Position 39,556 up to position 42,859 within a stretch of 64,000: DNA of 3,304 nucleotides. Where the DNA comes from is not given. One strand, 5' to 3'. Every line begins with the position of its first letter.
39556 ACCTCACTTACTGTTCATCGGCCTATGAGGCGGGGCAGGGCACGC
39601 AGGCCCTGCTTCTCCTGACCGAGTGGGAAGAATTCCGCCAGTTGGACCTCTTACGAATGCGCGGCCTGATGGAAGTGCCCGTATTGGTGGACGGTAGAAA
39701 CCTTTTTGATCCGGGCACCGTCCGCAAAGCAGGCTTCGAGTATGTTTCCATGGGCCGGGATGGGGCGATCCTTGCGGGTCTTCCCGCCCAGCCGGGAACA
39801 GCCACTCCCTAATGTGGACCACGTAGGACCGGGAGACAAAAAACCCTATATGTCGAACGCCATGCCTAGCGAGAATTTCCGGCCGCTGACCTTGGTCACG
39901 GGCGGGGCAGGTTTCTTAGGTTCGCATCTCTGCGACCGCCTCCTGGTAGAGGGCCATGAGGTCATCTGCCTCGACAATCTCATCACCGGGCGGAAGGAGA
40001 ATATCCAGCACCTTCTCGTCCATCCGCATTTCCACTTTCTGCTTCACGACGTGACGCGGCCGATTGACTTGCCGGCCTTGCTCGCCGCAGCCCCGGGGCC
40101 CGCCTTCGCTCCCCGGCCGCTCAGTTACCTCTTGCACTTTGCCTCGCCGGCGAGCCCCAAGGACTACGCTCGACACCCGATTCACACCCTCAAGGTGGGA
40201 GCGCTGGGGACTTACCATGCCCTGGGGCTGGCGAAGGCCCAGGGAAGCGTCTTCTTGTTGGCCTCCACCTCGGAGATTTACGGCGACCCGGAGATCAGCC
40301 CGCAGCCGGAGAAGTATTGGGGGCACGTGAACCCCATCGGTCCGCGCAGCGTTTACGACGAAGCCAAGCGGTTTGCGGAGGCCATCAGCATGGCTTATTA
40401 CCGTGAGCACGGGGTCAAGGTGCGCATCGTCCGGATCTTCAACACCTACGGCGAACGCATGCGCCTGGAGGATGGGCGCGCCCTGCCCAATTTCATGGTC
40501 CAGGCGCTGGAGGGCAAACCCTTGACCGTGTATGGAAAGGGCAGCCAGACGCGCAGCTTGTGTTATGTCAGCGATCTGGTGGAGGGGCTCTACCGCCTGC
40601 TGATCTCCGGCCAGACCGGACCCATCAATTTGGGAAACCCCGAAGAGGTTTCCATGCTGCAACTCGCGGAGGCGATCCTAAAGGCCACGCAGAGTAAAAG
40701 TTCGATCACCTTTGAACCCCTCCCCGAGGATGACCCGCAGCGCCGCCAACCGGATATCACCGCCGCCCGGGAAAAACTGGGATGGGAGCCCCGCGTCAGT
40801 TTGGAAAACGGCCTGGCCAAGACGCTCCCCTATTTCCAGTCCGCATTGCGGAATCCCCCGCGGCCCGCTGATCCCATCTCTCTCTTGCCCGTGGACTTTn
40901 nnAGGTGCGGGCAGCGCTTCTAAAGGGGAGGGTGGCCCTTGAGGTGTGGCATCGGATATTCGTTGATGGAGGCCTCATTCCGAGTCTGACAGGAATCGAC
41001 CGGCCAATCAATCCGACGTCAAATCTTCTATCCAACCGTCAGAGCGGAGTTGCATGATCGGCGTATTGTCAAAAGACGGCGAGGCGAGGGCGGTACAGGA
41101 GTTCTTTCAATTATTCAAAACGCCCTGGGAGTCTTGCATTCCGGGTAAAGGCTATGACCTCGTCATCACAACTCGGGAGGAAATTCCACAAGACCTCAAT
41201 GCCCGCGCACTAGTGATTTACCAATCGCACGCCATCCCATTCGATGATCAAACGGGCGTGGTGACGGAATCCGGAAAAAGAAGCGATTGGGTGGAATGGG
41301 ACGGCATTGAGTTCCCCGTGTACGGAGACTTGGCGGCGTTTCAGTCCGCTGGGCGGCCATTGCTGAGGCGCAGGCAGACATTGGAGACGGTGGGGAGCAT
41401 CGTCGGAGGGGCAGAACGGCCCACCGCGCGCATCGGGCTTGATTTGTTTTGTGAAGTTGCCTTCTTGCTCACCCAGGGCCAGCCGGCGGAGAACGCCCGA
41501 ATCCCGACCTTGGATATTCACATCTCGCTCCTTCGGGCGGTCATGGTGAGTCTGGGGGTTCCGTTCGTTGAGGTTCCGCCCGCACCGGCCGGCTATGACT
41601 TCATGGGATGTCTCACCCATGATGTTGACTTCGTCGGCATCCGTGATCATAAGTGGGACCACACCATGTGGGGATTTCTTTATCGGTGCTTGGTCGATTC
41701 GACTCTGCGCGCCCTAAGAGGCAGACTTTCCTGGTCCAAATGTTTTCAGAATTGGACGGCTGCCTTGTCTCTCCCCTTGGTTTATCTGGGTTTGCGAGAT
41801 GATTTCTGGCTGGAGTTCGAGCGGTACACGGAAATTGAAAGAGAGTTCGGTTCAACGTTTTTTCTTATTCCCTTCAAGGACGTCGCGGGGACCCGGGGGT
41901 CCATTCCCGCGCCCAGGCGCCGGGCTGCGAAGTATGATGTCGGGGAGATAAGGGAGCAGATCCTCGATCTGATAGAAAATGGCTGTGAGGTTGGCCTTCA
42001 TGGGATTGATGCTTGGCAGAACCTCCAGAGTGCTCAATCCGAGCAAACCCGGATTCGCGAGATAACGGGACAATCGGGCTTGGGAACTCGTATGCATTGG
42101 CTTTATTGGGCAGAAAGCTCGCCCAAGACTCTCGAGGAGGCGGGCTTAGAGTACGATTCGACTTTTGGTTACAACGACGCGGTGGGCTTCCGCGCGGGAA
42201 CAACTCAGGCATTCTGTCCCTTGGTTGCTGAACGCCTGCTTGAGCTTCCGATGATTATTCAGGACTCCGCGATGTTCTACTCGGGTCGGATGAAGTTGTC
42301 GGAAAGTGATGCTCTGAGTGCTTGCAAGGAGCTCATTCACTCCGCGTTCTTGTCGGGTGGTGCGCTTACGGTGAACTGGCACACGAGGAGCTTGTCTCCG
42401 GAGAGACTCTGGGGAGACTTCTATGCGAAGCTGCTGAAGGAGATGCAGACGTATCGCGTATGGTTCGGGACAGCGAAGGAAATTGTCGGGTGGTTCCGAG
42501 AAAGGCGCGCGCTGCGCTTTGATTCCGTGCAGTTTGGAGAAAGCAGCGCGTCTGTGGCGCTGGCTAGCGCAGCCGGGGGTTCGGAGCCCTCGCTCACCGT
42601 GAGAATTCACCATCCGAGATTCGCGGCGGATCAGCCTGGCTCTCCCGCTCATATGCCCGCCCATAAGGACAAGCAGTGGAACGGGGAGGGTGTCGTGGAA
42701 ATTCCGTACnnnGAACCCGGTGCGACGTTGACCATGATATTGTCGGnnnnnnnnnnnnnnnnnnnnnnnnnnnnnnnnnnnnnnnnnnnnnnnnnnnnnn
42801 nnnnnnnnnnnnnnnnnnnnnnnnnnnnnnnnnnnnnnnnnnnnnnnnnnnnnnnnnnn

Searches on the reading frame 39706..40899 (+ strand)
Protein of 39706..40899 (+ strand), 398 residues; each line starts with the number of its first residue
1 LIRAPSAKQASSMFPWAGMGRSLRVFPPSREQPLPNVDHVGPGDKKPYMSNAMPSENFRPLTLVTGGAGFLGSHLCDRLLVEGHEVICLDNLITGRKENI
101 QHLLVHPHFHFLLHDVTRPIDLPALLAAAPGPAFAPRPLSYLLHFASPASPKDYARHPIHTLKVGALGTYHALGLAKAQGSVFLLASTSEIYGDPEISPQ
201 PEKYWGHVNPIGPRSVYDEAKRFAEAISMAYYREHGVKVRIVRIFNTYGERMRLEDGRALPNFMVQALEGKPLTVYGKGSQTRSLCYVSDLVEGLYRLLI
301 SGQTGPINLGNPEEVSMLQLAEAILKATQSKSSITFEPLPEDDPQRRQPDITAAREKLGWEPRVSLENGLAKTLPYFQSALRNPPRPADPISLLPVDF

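Call 15: search_protein_families(library=pfam, proteins=[window:39706-40899:+], max_evalue=0.001)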
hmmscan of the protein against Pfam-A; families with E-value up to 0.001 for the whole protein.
window:39706-40899:+ (398 aa): 6 families
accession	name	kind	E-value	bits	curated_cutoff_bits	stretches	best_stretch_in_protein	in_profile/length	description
PF16363.11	GDP_Man_Dehyd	-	1.2e-45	156.9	27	1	63-373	1-332/332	GDP-mannose 4,6 dehydratase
PF01370.27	Epimerase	-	3.6e-45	154.7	20.9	1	63-308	2-238/240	NAD dependent epimerase/dehydratase family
PF04321.23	RmlD_sub_bind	-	1.5e-06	28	27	1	162-340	75-242/287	RmlD substrate binding domain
PF07993.18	NAD_binding_4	-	8.4e-06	25.6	20.1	0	64-89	1-29/258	Male sterility protein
PF02719.21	Polysacc_synt_2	-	3.9e-05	23.4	20.2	0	212-330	133-249/293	Polysaccharide biosynthesis protein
PF01073.25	3Beta_HSD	-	0.00061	19.3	22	0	63-122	1-60/280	3-beta hydroxysteroid dehydrogenase/isomerase family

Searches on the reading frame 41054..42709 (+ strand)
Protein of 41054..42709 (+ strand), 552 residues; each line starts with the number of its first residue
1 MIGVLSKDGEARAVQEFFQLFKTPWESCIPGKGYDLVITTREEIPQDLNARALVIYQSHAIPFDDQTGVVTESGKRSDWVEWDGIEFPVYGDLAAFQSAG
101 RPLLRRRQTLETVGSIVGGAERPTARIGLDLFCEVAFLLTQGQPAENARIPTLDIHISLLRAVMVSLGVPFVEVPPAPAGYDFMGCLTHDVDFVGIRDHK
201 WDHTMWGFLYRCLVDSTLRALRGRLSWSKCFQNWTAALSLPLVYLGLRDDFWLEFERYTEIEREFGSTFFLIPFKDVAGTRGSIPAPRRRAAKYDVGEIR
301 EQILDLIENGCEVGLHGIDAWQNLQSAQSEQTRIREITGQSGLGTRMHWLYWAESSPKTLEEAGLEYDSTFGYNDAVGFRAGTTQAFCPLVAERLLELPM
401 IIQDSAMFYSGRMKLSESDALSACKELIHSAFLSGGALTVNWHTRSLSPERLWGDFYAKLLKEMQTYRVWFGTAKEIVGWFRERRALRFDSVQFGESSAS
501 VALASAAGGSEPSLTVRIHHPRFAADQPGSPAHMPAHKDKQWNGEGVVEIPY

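Call 15: search_protein_families(library=pfam, proteins=[window:41054-42709:+], max_evalue=0.001)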
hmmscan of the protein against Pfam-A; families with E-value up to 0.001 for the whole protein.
window:41054-42709:+ (552 aa): 0 families

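Call 54: search_protein_families(library=ncbifam, proteins=[window:41054-42709:+], max_evalue=0.001)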
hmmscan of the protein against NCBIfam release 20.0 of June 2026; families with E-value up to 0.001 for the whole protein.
window:41054-42709:+ (552 aa): 1 family
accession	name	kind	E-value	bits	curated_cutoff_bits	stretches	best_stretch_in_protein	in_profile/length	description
NF053580.1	deacetylase_VimE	equivalog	2.9e-15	55.8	440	1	299-464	255-429/431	UDP-2,3-diacetamido-2,3-dideoxy-alpha-D-glucuronate deacetylase VimE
